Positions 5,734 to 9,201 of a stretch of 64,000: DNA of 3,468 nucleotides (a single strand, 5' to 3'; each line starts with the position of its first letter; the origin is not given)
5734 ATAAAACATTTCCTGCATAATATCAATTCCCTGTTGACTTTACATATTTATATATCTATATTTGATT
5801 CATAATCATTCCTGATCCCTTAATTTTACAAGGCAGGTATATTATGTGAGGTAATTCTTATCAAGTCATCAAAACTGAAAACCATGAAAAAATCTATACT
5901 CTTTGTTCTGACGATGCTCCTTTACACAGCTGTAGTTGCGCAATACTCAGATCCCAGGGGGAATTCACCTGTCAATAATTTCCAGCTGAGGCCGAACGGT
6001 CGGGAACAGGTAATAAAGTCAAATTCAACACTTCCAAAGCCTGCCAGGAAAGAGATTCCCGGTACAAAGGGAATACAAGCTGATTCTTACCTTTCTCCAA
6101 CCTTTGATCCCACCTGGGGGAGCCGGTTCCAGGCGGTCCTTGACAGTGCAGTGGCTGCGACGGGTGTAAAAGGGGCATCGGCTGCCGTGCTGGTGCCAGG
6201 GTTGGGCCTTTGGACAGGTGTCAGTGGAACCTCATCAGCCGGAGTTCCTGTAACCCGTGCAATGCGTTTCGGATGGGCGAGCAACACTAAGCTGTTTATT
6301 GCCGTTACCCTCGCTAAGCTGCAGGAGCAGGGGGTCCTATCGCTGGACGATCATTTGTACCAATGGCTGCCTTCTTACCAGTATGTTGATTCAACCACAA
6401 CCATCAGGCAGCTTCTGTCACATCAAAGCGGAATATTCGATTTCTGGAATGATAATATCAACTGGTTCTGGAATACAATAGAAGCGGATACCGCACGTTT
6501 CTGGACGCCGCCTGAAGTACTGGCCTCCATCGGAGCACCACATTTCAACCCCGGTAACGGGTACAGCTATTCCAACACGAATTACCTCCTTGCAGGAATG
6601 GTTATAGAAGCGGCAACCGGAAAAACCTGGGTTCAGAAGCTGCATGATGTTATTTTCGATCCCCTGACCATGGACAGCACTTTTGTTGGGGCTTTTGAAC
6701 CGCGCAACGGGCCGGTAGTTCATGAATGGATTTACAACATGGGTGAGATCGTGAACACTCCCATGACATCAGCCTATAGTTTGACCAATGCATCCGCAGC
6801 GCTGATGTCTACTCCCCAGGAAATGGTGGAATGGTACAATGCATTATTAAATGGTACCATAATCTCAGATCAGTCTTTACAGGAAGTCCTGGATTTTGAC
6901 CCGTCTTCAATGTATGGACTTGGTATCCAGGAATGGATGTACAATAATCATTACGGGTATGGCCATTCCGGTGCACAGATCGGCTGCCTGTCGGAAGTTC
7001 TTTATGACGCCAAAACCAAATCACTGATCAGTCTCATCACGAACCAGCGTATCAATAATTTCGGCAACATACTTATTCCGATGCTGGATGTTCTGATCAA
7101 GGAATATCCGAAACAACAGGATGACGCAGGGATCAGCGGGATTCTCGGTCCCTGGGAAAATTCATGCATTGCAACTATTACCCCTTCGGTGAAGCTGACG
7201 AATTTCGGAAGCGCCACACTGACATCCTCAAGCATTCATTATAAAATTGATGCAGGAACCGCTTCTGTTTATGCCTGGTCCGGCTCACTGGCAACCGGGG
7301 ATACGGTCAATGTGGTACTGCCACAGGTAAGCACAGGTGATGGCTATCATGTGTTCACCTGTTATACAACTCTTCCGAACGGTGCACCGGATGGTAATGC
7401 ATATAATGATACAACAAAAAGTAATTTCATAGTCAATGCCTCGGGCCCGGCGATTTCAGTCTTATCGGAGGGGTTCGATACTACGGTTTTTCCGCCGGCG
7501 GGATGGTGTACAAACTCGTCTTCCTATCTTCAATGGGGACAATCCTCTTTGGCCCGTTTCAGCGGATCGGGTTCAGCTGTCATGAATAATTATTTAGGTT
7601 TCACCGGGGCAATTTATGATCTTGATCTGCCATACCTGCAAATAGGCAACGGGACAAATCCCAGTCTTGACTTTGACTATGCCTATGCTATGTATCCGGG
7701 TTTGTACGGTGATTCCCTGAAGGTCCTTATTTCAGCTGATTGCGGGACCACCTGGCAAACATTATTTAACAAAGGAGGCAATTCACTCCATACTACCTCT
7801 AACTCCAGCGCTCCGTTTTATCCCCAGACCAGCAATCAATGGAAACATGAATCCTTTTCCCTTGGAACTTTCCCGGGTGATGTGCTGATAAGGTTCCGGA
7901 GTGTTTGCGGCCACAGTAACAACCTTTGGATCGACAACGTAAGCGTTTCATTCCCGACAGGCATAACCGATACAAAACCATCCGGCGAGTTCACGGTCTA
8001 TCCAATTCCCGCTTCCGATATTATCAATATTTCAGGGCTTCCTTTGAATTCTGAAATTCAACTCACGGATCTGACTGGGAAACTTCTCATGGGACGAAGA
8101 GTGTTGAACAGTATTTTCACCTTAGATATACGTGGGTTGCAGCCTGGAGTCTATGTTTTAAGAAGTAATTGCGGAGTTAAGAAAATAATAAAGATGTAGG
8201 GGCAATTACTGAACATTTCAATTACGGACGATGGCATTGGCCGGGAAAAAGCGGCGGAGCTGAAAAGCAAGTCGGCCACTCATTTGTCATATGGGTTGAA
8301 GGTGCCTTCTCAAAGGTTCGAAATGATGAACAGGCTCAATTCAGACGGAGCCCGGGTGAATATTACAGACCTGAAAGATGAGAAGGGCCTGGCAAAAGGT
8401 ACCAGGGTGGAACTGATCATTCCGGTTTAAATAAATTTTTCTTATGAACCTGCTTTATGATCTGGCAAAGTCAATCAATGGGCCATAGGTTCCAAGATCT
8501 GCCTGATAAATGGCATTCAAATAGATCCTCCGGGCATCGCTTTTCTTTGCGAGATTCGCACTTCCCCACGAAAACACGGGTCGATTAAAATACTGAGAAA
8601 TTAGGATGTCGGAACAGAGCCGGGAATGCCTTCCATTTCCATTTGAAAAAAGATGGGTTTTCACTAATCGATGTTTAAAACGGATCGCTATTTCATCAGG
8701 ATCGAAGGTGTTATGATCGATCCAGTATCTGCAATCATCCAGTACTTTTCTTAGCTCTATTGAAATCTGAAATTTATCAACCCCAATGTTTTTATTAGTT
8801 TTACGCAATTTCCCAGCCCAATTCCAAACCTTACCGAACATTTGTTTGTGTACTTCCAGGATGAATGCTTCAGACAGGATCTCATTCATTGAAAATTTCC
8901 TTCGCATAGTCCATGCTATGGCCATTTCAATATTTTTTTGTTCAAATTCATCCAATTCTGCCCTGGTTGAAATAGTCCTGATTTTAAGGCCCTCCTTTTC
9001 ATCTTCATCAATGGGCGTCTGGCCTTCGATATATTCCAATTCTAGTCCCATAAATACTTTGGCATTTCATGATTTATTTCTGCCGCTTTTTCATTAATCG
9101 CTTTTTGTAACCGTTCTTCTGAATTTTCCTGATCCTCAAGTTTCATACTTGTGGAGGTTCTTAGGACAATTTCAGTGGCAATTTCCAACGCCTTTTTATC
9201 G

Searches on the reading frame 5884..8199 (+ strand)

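Call 58: search_protein_families(library=pfam, proteins=[window:5884-8199:+], max_evalue=0.0001)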
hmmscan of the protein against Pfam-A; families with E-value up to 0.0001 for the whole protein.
window:5884-8199:+ (771 aa): 2 families
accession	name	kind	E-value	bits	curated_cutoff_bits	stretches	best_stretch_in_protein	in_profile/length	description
PF00144.29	Beta-lactamase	-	2.7e-43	148.9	27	1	83-392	2-314/329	Beta-lactamase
PF18962.6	Por_Secre_tail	-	2.6e-07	31.3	27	1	705-767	1-68/75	Secretion system C-terminal sorting domain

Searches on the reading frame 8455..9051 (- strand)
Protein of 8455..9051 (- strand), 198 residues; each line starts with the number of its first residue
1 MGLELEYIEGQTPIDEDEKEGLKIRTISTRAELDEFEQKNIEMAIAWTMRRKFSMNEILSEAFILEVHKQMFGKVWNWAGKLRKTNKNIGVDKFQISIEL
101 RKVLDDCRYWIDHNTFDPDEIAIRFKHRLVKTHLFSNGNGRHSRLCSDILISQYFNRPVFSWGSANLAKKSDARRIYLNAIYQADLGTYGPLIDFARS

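Call 58: search_protein_families(library=pfam, proteins=[window:8455-9051:-], max_evalue=0.0001)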
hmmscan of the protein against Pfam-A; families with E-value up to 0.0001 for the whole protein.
window:8455-9051:- (198 aa): 1 family
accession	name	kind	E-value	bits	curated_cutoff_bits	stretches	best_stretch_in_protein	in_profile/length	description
PF02661.23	Fic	-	4.5e-09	37.5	24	1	59-149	2-91/93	Fic/DOC family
